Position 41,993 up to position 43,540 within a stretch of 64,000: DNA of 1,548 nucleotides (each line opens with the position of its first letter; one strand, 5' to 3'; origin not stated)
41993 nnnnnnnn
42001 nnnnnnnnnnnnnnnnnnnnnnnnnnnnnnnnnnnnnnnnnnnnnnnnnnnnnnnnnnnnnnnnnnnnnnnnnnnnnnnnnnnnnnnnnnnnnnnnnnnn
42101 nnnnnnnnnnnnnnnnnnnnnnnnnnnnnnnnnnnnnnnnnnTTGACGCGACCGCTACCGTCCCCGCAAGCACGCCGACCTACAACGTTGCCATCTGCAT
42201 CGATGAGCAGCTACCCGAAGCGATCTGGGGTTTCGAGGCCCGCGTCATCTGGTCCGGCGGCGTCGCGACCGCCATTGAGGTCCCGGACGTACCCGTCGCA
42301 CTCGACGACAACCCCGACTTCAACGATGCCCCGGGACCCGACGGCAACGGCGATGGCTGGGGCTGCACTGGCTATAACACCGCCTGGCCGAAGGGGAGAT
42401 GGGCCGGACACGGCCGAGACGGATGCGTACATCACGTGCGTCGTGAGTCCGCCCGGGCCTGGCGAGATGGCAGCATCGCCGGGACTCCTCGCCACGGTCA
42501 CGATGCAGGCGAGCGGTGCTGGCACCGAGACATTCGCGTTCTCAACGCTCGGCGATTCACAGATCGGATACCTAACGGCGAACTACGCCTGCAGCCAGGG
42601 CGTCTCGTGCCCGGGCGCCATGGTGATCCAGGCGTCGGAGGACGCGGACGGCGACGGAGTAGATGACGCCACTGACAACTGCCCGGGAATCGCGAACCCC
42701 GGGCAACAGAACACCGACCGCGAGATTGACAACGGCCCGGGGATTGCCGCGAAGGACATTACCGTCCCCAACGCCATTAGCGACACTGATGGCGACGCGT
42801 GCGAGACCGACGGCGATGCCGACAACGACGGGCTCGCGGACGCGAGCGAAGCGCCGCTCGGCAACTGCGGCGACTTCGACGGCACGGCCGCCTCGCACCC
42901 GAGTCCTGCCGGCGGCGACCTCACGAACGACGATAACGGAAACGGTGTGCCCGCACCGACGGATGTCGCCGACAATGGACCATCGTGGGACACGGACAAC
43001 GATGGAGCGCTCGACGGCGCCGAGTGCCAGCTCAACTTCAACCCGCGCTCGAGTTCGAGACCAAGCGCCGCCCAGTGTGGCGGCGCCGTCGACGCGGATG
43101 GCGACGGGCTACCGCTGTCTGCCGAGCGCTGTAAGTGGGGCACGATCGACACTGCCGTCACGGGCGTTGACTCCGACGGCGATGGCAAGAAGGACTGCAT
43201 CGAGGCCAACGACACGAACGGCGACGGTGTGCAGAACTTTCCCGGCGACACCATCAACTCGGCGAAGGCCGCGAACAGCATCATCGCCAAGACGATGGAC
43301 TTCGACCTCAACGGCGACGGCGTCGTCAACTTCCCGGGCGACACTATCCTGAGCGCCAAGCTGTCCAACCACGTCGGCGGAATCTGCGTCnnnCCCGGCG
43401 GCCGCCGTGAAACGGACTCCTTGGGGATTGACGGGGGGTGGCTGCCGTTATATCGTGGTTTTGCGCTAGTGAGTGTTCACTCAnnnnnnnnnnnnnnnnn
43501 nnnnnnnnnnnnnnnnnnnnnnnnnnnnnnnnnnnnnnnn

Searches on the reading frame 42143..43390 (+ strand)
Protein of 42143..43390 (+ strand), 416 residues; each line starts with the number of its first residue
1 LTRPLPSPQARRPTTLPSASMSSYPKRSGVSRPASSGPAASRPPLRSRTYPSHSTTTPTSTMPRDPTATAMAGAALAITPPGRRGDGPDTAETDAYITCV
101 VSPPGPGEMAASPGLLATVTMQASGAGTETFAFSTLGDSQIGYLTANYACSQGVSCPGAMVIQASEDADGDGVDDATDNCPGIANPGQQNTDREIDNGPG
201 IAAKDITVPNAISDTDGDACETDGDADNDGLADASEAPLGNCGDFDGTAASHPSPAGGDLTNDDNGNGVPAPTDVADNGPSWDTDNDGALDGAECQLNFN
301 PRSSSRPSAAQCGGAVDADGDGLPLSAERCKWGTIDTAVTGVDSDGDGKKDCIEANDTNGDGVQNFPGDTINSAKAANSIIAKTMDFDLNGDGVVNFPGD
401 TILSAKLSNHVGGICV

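Call 12: search_protein_families(library=pfam, proteins=[window:42143-43390:+])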
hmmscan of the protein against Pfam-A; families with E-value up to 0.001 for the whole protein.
window:42143-43390:+ (416 aa): 1 family
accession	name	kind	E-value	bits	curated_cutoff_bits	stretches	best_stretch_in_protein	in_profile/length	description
PF02412.23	TSP_3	-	2e-06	27.8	25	1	166-188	14-36/36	Thrombospondin type 3 repeat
